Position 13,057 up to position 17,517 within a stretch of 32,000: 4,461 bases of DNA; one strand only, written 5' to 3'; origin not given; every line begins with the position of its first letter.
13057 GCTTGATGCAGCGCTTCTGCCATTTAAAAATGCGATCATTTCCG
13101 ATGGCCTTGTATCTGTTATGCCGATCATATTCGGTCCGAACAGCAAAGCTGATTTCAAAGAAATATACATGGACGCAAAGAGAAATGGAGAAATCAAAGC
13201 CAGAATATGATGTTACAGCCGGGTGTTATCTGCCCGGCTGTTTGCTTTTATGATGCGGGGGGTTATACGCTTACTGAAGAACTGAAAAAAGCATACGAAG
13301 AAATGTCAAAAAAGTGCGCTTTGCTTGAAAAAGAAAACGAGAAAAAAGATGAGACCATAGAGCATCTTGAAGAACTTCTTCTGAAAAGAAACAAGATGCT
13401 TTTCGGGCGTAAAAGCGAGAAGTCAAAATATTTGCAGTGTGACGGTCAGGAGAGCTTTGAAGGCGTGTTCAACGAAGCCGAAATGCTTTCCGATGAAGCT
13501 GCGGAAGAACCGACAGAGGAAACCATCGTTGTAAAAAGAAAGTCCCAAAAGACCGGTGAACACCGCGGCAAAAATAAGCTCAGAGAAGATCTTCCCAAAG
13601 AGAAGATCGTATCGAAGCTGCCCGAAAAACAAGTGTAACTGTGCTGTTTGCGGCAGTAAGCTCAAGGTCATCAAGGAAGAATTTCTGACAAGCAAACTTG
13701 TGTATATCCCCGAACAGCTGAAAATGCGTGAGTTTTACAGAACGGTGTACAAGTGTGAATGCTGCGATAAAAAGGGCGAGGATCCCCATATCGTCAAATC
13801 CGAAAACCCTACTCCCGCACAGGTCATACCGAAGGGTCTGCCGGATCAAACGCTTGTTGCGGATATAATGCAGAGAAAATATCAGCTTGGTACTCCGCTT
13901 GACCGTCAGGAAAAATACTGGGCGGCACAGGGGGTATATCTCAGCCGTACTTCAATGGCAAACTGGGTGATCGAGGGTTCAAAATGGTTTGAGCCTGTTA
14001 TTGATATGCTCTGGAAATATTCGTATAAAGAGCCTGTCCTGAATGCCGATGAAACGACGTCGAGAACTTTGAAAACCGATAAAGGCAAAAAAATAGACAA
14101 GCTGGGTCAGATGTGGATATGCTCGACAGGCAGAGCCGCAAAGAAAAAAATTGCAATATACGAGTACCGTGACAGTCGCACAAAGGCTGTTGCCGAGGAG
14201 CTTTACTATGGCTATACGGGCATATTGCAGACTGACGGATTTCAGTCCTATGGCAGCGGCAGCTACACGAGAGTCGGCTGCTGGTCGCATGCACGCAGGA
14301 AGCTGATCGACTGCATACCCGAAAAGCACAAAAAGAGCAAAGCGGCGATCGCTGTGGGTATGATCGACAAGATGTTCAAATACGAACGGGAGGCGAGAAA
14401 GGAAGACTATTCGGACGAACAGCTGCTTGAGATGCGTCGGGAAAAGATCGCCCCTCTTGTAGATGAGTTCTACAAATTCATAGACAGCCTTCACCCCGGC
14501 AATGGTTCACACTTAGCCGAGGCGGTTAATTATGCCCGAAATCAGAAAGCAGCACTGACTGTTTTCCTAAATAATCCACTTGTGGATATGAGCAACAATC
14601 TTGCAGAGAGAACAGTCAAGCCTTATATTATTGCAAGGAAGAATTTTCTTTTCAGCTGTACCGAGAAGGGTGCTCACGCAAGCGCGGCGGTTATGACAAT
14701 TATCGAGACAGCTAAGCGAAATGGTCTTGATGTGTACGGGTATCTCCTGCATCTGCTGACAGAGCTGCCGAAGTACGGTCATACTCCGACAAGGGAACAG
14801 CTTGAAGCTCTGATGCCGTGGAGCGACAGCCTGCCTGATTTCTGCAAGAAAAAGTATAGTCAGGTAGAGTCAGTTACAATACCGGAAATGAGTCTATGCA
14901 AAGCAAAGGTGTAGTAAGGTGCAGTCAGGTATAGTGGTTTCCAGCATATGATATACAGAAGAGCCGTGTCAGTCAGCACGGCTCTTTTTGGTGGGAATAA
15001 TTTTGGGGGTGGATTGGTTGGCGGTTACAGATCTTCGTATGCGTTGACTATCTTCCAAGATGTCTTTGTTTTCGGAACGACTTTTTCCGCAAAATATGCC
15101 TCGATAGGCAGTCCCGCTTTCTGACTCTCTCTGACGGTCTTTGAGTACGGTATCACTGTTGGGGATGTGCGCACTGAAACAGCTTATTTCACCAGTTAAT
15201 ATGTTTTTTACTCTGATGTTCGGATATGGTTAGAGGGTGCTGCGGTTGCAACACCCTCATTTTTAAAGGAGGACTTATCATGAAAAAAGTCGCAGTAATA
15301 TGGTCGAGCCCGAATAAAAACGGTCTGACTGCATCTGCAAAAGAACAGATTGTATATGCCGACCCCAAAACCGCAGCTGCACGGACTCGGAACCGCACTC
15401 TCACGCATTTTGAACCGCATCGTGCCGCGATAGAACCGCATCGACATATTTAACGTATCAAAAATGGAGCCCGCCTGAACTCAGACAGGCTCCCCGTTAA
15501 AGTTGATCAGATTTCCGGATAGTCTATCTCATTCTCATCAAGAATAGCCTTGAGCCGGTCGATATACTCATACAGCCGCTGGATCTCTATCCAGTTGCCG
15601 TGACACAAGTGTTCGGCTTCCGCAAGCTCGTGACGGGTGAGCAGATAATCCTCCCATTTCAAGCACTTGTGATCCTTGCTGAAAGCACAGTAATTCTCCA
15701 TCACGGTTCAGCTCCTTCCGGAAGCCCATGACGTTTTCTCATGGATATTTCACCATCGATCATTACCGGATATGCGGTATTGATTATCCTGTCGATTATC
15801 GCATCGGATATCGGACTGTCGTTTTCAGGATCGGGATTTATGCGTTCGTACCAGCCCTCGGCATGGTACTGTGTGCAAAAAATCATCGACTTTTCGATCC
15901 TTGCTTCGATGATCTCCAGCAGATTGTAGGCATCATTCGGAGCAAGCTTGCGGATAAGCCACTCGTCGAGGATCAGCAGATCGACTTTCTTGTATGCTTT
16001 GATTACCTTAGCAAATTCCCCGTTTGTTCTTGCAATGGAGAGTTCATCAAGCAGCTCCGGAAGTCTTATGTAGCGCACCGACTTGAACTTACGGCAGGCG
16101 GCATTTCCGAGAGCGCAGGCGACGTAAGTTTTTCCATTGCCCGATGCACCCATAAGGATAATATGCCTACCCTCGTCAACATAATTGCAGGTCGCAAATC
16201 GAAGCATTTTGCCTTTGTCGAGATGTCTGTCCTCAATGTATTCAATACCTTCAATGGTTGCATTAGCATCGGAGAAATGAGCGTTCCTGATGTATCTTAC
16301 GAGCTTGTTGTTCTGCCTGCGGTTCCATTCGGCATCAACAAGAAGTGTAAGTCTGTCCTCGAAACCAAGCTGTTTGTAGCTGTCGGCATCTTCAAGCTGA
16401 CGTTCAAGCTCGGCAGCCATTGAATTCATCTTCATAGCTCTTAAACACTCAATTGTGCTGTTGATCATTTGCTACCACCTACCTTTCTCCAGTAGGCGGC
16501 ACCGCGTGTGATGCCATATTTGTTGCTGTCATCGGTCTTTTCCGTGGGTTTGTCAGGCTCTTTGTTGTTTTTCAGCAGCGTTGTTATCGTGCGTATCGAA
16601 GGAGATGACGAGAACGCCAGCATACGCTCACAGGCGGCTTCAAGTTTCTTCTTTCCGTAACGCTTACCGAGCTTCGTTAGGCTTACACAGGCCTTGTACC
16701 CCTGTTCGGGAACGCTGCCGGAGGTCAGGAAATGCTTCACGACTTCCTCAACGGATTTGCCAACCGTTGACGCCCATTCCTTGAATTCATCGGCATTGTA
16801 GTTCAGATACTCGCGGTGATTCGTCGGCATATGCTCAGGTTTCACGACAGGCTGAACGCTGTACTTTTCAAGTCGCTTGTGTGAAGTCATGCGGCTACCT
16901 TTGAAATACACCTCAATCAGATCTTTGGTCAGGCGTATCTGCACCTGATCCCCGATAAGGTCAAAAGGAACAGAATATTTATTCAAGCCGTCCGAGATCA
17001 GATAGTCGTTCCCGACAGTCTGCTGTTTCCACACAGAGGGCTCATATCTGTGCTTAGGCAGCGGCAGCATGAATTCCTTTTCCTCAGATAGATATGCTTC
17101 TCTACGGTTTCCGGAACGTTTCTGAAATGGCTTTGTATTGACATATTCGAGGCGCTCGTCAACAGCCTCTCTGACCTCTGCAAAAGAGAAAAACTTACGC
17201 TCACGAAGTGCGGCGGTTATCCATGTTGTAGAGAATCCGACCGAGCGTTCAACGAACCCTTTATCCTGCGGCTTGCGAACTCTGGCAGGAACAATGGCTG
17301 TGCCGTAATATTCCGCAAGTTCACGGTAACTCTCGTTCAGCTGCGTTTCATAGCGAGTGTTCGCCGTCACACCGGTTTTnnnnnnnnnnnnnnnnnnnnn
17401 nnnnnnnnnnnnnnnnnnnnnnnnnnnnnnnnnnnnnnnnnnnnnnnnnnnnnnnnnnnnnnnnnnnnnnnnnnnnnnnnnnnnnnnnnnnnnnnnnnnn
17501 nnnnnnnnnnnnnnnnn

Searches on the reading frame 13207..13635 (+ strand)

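Call 38: search_protein_families(library=pfam, proteins=[window:13207-13635:+], max_evalue=0.001)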
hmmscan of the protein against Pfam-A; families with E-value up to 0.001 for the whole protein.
window:13207-13635:+ (143 aa): 1 family
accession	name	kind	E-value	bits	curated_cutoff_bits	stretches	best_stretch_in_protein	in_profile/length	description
PF13007.12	LZ_Tnp_IS66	-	3.4e-09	37.7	22.9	1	53-134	1-71/71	Transposase C of IS166 homeodomain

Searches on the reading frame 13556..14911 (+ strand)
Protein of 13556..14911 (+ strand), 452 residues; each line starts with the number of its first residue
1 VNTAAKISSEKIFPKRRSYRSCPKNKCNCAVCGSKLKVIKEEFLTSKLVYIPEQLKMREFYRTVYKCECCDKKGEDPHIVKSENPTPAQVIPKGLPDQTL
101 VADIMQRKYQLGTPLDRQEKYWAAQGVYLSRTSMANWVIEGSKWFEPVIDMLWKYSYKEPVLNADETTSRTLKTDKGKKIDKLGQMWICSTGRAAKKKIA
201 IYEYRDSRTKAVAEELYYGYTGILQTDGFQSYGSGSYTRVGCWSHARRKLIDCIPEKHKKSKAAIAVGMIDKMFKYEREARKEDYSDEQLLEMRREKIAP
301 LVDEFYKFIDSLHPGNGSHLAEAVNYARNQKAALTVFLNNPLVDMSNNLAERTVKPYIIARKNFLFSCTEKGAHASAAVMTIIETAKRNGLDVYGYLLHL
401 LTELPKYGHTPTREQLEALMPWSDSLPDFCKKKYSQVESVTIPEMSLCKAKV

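Call 38: search_protein_families(library=pfam, proteins=[window:13556-14911:+], max_evalue=0.001)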
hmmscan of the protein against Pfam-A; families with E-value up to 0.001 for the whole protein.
window:13556-14911:+ (452 aa): 3 families
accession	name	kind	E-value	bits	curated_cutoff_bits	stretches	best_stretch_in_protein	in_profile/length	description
PF03050.20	DDE_Tnp_IS66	-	6.9e-76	255.8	23.1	1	93-374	1-283/284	Transposase IS66 family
PF13817.11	DDE_Tnp_IS66_C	-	1e-11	45.2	30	1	381-422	1-39/39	IS66 C-terminal element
PF13005.12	zf-IS66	-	3.8e-08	34.1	27.3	1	27-71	2-46/46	zinc-finger binding domain of transposase IS66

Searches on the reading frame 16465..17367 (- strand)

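Call 38: search_protein_families(library=pfam, proteins=[window:16465-17367:-], max_evalue=0.001)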
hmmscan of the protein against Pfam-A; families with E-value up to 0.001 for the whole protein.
window:16465-17367:- (300 aa): 1 family
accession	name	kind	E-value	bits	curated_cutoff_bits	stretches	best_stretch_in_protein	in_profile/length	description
PF22483.2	Mu-transpos_C_2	-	4.4e-15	55.6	27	1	103-168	1-66/73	Mu transposase, C-terminal domain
